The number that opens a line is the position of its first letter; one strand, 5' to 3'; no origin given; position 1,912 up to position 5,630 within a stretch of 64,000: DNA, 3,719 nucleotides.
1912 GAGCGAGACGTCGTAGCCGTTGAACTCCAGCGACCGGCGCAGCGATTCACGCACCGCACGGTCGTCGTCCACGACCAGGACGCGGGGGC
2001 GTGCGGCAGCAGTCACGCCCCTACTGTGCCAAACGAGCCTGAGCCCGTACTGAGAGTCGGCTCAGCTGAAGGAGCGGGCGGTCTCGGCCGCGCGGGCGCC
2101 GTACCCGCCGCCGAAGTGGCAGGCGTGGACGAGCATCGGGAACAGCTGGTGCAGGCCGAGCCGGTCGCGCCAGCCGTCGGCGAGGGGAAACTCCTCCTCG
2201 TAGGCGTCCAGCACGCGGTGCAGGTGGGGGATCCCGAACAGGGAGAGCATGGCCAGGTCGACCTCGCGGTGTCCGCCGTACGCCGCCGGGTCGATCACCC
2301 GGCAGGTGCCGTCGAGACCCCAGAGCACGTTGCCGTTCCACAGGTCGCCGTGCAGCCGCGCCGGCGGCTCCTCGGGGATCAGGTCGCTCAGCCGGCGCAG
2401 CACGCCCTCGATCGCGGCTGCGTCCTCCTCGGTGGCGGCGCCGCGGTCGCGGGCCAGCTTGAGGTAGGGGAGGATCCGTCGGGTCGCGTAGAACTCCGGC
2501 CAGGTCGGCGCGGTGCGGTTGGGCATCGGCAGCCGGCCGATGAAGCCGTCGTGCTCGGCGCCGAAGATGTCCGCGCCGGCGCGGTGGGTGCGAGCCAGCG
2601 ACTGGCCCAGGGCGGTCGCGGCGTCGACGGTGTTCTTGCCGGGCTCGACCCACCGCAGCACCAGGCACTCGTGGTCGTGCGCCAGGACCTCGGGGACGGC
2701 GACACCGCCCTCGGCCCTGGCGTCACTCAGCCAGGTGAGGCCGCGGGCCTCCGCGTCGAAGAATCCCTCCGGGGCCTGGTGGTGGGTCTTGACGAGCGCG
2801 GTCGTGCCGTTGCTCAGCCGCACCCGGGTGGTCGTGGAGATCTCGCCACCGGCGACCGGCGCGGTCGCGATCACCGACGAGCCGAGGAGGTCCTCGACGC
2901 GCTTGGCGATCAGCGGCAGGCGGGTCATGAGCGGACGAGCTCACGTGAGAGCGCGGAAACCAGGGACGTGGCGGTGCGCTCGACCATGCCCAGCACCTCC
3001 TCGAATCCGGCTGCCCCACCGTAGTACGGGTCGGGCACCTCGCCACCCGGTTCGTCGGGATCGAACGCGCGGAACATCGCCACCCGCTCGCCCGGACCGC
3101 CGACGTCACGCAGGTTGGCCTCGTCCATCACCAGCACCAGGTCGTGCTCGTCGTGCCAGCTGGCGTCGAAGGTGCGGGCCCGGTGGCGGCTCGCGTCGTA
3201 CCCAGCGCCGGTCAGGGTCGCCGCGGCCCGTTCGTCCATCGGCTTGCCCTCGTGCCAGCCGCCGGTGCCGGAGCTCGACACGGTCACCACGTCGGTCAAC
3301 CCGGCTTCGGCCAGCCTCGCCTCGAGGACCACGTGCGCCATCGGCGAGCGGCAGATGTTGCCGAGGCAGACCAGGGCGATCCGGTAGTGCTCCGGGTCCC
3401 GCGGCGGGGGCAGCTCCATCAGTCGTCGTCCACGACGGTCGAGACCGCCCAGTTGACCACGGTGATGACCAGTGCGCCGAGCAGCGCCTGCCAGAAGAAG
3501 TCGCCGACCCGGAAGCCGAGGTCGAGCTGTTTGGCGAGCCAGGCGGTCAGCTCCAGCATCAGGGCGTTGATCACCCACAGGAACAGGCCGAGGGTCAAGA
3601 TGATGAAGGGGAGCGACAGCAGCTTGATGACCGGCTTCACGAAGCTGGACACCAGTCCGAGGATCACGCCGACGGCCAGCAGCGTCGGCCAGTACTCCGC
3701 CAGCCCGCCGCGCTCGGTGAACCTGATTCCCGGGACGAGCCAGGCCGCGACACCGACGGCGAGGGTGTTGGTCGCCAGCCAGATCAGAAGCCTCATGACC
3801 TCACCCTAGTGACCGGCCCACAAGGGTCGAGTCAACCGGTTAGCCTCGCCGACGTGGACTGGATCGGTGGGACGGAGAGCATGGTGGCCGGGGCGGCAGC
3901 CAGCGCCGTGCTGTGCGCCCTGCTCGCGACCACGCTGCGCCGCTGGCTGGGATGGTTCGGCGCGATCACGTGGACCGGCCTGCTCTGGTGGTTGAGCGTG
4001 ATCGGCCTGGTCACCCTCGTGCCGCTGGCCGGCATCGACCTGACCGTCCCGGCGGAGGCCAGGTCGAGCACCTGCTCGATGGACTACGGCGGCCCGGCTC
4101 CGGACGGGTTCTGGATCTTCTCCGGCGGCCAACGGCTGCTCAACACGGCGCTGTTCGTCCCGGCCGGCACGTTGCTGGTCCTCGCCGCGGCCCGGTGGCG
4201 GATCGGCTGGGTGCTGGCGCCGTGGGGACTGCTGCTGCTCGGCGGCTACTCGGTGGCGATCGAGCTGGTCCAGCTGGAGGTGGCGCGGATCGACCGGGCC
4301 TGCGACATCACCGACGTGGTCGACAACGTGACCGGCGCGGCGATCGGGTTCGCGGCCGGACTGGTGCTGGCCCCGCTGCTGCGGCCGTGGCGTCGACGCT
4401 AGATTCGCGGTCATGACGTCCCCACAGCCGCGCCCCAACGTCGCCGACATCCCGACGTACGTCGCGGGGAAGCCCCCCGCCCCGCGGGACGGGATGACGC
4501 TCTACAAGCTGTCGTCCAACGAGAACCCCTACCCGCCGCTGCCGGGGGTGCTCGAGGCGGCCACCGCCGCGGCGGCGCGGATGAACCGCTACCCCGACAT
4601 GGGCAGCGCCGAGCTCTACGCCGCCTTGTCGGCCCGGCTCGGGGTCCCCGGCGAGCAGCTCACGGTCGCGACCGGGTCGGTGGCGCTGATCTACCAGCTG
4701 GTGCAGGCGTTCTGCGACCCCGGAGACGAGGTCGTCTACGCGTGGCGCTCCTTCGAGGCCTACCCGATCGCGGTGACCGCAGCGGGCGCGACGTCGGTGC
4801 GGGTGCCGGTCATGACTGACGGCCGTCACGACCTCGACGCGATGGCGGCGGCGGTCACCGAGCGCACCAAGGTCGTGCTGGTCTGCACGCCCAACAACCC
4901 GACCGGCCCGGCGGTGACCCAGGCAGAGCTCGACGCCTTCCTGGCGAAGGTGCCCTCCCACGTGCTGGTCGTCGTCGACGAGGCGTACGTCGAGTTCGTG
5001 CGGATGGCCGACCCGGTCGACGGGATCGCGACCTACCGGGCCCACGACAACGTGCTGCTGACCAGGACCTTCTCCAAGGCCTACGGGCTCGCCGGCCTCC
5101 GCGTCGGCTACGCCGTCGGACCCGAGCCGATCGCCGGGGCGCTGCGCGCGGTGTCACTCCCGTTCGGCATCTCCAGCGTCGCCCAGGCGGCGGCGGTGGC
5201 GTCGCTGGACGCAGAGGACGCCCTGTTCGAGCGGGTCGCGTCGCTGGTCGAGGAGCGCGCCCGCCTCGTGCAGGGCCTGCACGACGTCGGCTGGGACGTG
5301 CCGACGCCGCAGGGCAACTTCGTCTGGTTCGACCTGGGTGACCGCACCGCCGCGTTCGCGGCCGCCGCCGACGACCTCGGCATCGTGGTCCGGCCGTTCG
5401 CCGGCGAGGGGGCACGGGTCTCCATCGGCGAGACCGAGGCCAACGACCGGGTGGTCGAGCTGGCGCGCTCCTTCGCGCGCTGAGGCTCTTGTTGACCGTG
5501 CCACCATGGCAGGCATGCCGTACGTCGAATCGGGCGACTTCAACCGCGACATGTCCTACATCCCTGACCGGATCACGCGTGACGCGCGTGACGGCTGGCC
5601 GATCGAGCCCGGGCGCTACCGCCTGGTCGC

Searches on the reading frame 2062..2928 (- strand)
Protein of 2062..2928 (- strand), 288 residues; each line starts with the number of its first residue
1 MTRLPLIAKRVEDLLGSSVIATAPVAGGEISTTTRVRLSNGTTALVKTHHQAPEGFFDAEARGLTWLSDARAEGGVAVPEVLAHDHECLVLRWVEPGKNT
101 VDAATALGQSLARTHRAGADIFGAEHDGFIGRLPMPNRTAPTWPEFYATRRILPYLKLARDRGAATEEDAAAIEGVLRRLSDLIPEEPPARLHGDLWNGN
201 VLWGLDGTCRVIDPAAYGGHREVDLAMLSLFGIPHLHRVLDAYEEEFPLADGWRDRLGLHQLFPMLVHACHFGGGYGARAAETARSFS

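Call 109: find_encoding_contigs(protein=window:2062-2928:-, flank=10000, max_places=2)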
Protein window:2062-2928:- (288 aa): no gene with exactly this product is on record in the collection.

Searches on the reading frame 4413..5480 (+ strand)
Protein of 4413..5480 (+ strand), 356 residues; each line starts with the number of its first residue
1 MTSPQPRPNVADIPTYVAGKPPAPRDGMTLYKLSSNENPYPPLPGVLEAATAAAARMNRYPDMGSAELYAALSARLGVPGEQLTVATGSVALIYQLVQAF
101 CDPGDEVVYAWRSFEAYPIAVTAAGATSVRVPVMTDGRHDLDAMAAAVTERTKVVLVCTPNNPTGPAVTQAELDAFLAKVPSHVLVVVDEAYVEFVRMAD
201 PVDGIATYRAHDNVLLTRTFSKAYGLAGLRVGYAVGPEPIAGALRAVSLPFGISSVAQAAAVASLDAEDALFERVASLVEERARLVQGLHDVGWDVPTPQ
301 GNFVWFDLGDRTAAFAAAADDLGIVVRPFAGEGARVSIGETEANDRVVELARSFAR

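Call 101: search_protein_families(library=pfam, proteins=[window:4413-5480:+], max_evalue=0.0001)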
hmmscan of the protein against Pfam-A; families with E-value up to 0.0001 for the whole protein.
window:4413-5480:+ (356 aa): 4 families
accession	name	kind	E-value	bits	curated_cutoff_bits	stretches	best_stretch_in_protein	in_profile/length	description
PF00155.27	Aminotran_1_2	-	2.6e-62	211.5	19.7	1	32-349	5-359/361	Aminotransferase class I and II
PF00266.25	Aminotran_5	-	1.9e-06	27.5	21.5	1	86-191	70-177/371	Aminotransferase class-V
PF01041.23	DegT_DnrJ_EryC1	-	5.4e-06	26.3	19.8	1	80-157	40-118/360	DegT/DnrJ/EryC1/StrS aminotransferase family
PF01053.26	Cys_Met_Meta_PP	-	1.5e-05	24.2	27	1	83-192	71-176/381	Cys/Met metabolism PLP-dependent enzyme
